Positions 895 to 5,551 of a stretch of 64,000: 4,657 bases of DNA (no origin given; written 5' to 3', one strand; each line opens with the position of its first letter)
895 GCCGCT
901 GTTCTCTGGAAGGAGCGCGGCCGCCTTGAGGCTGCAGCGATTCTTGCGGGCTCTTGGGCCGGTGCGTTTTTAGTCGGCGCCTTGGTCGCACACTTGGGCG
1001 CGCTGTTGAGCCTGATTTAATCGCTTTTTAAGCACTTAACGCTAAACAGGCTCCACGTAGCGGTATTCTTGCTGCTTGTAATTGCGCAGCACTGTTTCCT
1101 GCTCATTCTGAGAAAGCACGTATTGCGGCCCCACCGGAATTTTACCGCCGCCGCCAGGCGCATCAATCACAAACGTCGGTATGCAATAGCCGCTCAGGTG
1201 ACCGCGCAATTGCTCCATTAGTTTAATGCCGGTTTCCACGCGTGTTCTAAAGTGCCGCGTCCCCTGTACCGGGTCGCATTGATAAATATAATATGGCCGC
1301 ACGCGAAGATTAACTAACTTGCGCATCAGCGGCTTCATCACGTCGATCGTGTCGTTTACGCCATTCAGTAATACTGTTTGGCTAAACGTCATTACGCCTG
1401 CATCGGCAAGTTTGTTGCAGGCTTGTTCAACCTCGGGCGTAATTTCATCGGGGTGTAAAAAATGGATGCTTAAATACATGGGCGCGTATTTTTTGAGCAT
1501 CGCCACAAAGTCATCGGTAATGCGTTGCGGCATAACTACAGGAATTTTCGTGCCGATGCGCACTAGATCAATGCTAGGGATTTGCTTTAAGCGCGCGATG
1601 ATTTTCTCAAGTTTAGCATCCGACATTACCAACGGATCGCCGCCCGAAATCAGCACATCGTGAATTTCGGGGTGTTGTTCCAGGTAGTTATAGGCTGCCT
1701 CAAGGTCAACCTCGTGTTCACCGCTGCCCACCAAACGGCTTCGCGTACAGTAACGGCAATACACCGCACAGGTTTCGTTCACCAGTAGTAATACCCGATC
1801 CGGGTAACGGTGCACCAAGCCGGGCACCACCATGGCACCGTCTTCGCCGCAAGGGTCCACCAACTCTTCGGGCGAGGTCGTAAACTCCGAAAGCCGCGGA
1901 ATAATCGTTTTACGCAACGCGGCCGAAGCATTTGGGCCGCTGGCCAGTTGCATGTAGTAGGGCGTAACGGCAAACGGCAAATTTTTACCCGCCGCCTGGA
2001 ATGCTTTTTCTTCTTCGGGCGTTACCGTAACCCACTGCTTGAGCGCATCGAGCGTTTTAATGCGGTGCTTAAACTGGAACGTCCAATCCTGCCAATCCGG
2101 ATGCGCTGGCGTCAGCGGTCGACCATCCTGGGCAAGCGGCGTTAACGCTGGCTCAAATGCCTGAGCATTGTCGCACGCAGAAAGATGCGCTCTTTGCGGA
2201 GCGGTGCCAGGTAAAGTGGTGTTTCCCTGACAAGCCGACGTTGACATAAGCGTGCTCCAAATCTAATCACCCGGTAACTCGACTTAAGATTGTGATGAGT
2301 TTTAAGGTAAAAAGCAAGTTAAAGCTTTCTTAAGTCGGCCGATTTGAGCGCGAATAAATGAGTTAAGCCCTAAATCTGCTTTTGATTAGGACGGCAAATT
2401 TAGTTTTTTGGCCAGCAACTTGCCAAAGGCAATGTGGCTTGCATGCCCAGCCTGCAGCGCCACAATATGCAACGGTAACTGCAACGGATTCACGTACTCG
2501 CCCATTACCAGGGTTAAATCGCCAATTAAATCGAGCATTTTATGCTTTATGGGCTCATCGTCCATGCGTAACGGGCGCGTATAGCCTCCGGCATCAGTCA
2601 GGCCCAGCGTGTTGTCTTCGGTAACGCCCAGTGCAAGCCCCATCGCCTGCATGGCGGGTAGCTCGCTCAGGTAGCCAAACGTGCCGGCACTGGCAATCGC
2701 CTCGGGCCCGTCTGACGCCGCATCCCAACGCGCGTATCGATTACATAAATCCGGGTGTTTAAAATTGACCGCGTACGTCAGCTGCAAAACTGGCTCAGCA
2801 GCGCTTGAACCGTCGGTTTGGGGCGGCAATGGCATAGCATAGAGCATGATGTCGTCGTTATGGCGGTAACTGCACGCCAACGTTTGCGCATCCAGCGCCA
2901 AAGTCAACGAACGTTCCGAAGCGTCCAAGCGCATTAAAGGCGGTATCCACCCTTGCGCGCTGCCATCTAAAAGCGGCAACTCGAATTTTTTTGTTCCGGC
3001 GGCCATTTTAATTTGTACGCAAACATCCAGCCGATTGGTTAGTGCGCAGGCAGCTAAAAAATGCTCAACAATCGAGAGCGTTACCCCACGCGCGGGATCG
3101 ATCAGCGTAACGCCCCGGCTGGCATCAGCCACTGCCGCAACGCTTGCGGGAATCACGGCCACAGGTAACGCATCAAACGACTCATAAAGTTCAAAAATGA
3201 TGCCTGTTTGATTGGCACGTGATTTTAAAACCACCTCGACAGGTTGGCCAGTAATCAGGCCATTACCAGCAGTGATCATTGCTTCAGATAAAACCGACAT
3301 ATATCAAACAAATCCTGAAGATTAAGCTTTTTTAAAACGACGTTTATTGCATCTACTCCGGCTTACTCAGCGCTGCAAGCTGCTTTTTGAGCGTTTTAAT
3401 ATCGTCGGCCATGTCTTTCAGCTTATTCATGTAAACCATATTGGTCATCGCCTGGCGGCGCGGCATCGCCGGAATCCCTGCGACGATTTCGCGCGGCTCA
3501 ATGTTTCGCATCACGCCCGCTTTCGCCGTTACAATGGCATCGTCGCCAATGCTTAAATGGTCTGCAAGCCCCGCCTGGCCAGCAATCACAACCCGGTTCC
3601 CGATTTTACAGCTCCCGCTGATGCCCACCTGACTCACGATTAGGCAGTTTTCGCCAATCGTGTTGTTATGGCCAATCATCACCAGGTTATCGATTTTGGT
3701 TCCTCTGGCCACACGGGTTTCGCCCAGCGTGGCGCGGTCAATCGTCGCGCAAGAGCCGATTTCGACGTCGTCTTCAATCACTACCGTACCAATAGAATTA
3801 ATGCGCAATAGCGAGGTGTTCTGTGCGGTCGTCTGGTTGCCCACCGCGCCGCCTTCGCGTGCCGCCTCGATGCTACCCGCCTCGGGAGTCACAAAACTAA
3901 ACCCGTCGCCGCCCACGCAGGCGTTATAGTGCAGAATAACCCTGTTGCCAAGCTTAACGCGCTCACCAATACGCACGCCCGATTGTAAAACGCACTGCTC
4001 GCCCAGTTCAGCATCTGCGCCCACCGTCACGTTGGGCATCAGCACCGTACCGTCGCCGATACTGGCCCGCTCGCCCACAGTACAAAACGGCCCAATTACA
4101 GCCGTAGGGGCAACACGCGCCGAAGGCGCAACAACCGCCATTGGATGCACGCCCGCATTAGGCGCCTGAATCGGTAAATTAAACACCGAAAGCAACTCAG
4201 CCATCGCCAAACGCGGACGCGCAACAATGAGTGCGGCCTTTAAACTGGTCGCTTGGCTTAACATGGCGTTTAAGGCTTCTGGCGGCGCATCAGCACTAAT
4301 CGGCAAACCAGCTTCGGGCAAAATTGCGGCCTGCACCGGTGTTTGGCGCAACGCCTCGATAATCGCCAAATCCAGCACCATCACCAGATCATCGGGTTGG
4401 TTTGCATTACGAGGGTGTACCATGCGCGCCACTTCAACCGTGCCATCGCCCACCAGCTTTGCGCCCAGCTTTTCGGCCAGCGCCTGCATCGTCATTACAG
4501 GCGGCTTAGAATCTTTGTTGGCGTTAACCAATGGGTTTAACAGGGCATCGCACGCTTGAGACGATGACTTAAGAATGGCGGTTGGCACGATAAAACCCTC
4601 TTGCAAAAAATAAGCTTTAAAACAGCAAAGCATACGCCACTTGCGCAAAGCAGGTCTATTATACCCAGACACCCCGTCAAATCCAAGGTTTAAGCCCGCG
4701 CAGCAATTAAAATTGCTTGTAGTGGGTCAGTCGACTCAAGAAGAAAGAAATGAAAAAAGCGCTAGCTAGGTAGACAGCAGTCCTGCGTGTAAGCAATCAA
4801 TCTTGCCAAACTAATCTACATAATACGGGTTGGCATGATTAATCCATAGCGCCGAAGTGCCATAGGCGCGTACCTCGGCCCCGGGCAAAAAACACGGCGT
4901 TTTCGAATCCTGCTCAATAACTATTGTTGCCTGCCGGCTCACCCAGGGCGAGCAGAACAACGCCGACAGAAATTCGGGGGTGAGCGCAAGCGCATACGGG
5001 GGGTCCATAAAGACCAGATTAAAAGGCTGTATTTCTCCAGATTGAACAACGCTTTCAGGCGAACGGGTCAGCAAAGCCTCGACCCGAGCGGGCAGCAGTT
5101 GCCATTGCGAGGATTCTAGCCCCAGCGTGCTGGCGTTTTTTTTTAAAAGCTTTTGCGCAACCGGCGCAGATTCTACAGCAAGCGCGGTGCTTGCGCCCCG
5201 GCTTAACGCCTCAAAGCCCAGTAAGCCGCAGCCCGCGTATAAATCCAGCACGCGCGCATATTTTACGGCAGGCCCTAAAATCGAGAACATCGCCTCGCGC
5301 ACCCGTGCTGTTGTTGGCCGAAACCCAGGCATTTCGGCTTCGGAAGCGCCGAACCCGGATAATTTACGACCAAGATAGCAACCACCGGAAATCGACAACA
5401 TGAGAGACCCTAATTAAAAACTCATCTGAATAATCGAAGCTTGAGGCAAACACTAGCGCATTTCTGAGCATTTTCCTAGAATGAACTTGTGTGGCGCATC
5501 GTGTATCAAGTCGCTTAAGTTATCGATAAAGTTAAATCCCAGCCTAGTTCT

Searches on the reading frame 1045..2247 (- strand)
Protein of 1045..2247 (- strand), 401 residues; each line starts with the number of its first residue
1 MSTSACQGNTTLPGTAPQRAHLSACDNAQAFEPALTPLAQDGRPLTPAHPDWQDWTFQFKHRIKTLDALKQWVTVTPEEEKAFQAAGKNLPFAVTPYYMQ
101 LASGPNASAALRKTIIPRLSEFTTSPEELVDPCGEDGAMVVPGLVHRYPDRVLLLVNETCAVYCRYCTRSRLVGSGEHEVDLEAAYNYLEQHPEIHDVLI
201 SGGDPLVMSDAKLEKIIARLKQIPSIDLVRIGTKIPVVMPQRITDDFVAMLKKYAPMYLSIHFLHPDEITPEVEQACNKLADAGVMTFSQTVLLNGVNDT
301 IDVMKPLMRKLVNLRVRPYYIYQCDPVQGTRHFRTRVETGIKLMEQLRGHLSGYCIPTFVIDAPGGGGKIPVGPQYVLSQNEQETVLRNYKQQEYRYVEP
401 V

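Call 31: find_encoding_contigs(protein=window:1045-2247:-, flank=10000, max_places=4)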
Protein window:1045-2247:- (401 aa): 1 contig read that carries it; 1 place shown.
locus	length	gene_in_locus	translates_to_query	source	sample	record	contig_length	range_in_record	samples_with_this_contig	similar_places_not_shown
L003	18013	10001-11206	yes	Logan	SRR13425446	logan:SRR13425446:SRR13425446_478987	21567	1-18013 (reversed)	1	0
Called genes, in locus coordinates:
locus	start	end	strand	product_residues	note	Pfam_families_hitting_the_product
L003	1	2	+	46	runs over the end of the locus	-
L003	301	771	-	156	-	PF00460:Flg_bb_rod (weak), PF06429:Flg_bbr_C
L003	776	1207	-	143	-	-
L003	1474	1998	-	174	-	-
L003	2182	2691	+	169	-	PF00210:Ferritin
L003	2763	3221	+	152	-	-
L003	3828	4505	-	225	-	PF04893:Yip1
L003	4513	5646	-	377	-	PF25145:NfeD1b_N, PF01343:Peptidase_S49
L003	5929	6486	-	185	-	-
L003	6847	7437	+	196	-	PF03602:Cons_hypoth95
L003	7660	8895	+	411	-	PF25087:GMPPB_C (faint), PF24894:Hexapep_GlmU (faint), PF25084:LbH_EIF2B (weak), PF00132:Hexapep, PF25084:LbH_EIF2B (weak)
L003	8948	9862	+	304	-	PF03331:LpxC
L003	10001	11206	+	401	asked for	PF04055:Radical_SAM, PF12544:LAM_C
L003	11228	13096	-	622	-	PF00009:GTP_EFTU (faint), PF01926:MMR_HSR1, PF02421:FeoB_N, PF07670:Gate, PF07664:FeoB_C, PF07670:Gate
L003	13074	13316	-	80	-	PF04023:FeoA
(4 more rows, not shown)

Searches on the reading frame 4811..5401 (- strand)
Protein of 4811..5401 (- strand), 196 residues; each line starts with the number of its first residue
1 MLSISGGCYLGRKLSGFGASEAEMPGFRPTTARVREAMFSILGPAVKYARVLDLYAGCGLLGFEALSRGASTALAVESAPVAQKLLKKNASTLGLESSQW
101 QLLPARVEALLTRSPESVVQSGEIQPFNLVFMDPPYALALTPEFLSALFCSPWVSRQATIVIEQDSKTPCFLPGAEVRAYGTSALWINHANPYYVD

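Call 27: search_protein_families(library=ncbifam, proteins=[window:4811-5401:-], max_evalue=0.00001)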
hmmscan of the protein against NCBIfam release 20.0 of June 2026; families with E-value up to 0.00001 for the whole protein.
window:4811-5401:- (196 aa): 2 families
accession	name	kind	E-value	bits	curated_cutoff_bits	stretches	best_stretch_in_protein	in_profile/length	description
TIGR00095.1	TIGR00095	equivalog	6.3e-35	120.6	117.5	1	2-168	12-166/194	16S rRNA (guanine(966)-N(2))-methyltransferase RsmD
NF008157.0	PRK10909.1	equivalog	1e-25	90.7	302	1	3-167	14-162/199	16S rRNA (guanine(966)-N(2))-methyltransferase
